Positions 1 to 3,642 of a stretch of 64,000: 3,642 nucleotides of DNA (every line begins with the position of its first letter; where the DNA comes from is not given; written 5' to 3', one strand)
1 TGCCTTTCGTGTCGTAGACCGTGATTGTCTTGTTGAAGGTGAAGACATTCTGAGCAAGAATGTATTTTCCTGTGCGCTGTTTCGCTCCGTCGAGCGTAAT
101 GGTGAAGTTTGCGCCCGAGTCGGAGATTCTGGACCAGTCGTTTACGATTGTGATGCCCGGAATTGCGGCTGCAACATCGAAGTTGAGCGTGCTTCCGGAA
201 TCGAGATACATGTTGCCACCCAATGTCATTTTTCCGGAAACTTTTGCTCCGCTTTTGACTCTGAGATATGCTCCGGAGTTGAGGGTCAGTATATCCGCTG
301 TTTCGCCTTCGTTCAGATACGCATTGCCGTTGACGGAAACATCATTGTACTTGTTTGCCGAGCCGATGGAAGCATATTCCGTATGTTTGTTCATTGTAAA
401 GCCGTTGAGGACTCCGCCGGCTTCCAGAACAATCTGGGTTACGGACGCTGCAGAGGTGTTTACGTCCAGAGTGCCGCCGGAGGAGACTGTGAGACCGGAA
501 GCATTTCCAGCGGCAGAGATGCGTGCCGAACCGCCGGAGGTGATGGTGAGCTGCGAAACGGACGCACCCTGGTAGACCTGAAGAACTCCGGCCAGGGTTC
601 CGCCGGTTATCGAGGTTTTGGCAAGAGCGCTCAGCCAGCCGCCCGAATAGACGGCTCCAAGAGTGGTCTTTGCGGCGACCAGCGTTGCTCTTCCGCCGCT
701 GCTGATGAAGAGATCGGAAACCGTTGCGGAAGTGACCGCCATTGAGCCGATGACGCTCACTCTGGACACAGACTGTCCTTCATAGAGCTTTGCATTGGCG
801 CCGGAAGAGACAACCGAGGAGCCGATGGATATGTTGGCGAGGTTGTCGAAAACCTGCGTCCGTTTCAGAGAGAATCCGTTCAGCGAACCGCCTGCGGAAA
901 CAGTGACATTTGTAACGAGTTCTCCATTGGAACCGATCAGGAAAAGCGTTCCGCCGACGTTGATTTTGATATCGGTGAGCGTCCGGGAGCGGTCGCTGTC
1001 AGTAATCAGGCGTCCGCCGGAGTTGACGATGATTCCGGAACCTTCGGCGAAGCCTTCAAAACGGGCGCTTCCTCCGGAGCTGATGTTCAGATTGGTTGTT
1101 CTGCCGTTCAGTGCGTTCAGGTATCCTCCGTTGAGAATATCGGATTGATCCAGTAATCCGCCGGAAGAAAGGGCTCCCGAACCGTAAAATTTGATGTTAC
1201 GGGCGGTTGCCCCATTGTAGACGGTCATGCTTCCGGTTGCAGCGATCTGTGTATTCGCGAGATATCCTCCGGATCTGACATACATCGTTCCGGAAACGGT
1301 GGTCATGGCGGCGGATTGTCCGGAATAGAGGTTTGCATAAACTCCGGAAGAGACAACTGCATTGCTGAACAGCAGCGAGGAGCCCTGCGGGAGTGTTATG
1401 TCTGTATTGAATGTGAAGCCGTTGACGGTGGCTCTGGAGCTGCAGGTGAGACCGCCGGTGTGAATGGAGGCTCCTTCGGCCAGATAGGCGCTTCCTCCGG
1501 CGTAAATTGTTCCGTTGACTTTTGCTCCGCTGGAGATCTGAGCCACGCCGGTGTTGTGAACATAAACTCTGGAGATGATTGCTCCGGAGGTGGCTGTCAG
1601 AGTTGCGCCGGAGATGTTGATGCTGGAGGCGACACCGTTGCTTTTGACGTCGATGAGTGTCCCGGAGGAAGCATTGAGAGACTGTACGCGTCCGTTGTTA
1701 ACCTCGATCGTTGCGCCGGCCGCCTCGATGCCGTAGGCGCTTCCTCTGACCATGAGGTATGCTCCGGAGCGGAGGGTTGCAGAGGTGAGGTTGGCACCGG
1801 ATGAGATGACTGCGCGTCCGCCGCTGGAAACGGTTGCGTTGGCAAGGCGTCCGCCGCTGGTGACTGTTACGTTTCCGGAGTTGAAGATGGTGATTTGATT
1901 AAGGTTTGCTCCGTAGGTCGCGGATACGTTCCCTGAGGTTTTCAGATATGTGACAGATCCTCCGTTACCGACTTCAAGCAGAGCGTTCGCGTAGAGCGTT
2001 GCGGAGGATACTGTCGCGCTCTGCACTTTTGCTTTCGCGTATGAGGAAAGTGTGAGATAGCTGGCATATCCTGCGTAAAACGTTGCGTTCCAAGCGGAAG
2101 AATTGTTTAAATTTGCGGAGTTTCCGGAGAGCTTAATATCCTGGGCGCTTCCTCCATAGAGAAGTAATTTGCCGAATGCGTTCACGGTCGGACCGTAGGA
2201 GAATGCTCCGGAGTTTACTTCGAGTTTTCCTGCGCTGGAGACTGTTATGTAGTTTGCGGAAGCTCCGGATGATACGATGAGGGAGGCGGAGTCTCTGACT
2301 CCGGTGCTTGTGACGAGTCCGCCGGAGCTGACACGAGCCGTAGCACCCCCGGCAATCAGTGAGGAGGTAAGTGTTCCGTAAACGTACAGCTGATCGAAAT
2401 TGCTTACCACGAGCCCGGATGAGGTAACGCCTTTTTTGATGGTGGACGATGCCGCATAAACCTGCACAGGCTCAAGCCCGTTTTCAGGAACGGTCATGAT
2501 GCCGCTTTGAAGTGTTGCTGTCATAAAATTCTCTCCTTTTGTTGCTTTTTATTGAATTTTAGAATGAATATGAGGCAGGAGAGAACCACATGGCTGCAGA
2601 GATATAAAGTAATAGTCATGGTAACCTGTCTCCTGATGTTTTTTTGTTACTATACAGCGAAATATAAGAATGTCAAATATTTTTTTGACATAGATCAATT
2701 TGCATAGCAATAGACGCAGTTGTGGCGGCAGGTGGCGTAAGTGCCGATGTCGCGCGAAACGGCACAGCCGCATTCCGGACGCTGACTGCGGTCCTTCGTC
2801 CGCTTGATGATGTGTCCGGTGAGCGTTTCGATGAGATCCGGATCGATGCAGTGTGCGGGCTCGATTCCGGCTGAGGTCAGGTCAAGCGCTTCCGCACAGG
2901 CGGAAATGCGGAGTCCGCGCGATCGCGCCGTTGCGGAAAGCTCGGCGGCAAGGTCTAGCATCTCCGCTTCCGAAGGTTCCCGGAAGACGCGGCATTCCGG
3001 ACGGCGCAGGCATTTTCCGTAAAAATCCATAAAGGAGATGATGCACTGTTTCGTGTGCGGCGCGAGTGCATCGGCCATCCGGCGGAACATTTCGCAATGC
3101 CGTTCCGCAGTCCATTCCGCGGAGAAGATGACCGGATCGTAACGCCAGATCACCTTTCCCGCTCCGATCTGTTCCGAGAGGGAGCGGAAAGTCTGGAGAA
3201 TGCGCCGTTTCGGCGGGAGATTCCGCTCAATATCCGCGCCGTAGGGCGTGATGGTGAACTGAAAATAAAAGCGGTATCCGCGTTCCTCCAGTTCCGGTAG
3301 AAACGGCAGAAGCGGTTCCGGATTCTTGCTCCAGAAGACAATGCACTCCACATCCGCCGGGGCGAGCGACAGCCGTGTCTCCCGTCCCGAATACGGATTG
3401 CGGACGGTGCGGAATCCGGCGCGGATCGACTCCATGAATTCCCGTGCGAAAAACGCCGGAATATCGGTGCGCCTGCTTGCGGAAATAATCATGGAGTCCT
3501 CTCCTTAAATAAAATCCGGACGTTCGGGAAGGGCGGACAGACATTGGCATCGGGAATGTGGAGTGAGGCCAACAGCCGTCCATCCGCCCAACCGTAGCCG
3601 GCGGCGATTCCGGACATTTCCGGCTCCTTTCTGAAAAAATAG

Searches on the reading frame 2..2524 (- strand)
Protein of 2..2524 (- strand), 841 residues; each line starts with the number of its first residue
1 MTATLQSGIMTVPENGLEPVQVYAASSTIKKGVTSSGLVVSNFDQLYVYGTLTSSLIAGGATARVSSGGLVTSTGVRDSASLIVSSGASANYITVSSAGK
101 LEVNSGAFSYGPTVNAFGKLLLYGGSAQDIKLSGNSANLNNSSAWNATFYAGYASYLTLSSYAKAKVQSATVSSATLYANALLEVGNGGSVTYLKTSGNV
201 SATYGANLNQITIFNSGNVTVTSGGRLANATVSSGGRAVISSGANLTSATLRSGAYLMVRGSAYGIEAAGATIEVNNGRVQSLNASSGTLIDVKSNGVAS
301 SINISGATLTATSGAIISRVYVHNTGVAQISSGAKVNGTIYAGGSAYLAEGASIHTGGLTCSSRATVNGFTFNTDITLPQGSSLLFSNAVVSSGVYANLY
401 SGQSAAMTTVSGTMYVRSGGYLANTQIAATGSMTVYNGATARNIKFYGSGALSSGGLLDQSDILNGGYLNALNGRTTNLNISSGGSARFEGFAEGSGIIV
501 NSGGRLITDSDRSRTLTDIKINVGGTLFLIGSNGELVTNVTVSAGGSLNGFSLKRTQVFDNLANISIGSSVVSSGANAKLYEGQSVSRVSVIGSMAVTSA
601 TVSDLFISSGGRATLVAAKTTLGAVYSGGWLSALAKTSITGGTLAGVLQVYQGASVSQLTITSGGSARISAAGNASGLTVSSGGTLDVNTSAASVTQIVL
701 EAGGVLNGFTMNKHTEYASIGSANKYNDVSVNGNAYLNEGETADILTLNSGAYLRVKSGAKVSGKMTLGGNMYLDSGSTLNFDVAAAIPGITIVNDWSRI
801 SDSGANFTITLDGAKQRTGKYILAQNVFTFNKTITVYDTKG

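Call 29: search_protein_families(library=pfam, proteins=[window:2-2524:-], max_evalue=0.001)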
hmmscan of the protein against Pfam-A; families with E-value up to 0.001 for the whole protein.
window:2-2524:- (841 aa): 1 family
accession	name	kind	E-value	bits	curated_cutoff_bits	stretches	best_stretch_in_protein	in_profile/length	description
PF16168.11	AIDA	-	9.5e-06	26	27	0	87-120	13-46/63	Adhesin of bacterial autotransporter system, probable stalk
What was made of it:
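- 1..2524 (-): Left neighbour: the N-terminal 841 aa of a resident 1173-aa paralog of the same protein family. It has AIDA-like SSGG repeats and no signal peptide, and the C-terminal propeller lies beyond the window start. Pfam AIDA matches weakly (call 29).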

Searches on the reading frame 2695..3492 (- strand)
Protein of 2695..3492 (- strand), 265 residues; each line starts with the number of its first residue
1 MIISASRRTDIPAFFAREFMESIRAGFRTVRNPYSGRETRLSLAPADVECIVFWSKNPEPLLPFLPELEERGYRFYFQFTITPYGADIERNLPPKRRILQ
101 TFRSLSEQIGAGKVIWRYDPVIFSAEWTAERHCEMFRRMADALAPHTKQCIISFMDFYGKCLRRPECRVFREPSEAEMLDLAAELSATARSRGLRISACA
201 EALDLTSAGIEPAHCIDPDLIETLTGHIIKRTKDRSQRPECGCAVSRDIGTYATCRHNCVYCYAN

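Call 11: find_related_loci(query=window:2695-3492:-, collection=genome_contigs, flank=10000)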
Query window:2695-3492:- (265 aa) in genome_contigs; peptide patterns used: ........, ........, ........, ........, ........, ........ (x = any residue, [..] = any of these).
198 stretches matched a pattern; 79 encode a relative of the query (tblastn E <= 1e-3); 78 distinct loci.
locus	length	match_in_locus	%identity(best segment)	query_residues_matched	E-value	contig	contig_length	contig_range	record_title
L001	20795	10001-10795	93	1-265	1e-167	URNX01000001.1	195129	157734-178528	uncultured bacterium isolate UMGS1182 genome assembly, contig: NODE_1_length_195129_cov_23.710918, whole genome shotgun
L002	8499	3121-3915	48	1-265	4e-81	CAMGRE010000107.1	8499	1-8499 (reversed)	MAG: uncultured bacterium isolate SRR11551381_bin.71_metaWRAP_v1.3_MAG genome assembly, contig: ERZ11474004.6441, whole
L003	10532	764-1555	46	1-265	1e-80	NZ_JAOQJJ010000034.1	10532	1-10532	Bacteroides cellulolyticus strain Sanger_22 .13470_2_62.34, whole genome shotgun sequence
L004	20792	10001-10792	46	1-265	6e-80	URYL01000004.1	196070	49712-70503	uncultured Bacteroides sp. isolate UMGS1473 genome assembly, contig: NODE_31_length_196070_cov_64.333082, whole genome s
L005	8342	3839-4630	47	1-264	4e-79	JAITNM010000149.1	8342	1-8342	MAG: Treponema sp. isolate Po218_bin16 k119_5007293, whole genome shotgun sequence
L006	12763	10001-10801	45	1-265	1e-78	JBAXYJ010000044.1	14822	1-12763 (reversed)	MAG: Clostridiaceae bacterium isolate SO_2016_CLC_T1_14 scaffold03466_PH3_Jul14_2016, whole genome shotgun sequence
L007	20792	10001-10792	46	1-265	9e-79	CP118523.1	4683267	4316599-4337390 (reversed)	Clostridiaceae bacterium M8S5 chromosome, complete genome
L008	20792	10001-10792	44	1-265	7e-78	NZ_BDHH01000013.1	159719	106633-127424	Fusibacter sp. 3D3, whole genome shotgun sequence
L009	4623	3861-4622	45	1-257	6e-77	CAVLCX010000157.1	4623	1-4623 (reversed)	bacterium isolate G02639-L1_cleanbin_000025 genome assembly, contig: Spades_G02639-L1_contig_4975, whole genome shotgun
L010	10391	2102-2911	45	1-264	7e-77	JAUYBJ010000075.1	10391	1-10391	MAG: Methylococcales bacterium isolate C19_metabat.bin.15 C19_k141_67285, whole genome shotgun sequence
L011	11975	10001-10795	45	1-265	1e-76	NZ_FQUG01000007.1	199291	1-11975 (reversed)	Schwartzia succinivorans DSM 10502, whole genome shotgun sequence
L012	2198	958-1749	42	1-265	6e-78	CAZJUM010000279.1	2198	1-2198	MAG TPA_asm: uncultured Pseudomonadota bacterium isolate binchicken_co397_10 genome assembly, contig: NODE_3504_length_2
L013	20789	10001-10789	43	1-264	2e-75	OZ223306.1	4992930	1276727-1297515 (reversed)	MAG: uncultured Fusibacter sp. isolate 578a3ba3-1f1f-47d2-b4ed-96899ed32e8b genome assembly, chromosome: 1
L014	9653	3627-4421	46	1-264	5e-75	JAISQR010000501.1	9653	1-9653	MAG: Treponema sp. isolate Kf353_bin150 k119_551712, whole genome shotgun sequence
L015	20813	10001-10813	45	1-265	9e-75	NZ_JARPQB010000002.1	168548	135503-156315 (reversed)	Pseudomonas entomophila strain COR5 contig2, whole genome shotgun sequence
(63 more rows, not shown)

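Call 29: search_protein_families(library=pfam, proteins=[window:2695-3492:-, L001:9137-9988:+, L001:7464-9140:+, L001:6381-7451:+, L001:1477-4260:+], max_evalue=0.001)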
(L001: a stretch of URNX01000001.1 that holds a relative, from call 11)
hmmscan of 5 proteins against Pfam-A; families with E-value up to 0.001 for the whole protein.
window:2695-3492:- (265 aa): 1 family
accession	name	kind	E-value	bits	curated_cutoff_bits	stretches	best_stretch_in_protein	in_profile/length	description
PF08902.16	DUF1848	-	1.9e-97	326.6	30.5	1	2-264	1-262/262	Domain of unknown function (DUF1848)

L001:9137-9988:+ (283 aa): 0 families

L001:7464-9140:+ (558 aa): 1 family
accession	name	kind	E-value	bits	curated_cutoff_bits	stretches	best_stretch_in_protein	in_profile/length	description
PF00933.27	Glyco_hydro_3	-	1.9e-69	235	27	1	100-376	47-316/316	Glycosyl hydrolase family 3 N terminal domain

L001:6381-7451:+ (356 aa): 3 families
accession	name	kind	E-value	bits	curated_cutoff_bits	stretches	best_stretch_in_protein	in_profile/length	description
PF00356.27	LacI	-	3e-08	33.8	27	1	5-50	1-46/46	Bacterial regulatory proteins, lacI family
PF13407.12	Peripla_BP_4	-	7.7e-08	32.6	35.1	1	65-217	2-157/258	Periplasmic binding protein domain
PF13377.12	Peripla_BP_3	-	1.5e-07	32.1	26.5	1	236-338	64-150/167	Periplasmic binding protein-like domain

L001:1477-4260:+ (927 aa): 7 families
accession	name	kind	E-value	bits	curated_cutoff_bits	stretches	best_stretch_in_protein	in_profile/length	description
PF20473.4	MmeI_Mtase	-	3.2e-90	302.3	27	1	365-619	5-256/259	MmeI, DNA-methyltransferase domain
PF20466.3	MmeI_TRD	-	2.4e-73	246.3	27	1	640-842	2-206/207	MmeI, target recognition domain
PF20464.3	MmeI_N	-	9.6e-38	130.7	27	1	9-185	2-180/181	MmeI, N-terminal domain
PF20465.4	MmeI_hel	-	5.3e-22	78.8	27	1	198-273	2-75/75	MmeI, helicase spacer domain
PF20467.3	MmeI_C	-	5.8e-15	55.7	27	1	849-923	7-80/83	MmeI, C-terminal domain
PF07669.17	Eco57I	-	8.1e-09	36.2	25.3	1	431-551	2-127/171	Eco57I restriction-modification methylase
PF02384.22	N6_Mtase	-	0.00076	19.3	20.4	0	383-545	50-170/311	N-6 DNA Methylase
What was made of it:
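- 2695..3492 (-): DUF1848 gene, the conserved left flank. Pfam PF08902, E 1.9e-97 (call 29).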

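Call 48: find_encoding_contigs(protein=window:2695-3492:-, flank=10000, max_places=10)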
Protein window:2695-3492:- (265 aa): 5 contigs read that carry it; 1 place shown.
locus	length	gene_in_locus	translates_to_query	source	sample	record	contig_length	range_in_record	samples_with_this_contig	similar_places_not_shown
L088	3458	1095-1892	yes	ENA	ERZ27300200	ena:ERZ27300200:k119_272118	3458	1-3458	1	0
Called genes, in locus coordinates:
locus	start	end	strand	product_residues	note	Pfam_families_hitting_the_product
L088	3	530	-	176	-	?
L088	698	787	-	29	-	-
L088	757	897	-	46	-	-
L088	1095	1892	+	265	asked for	PF08902:DUF1848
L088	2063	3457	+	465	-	?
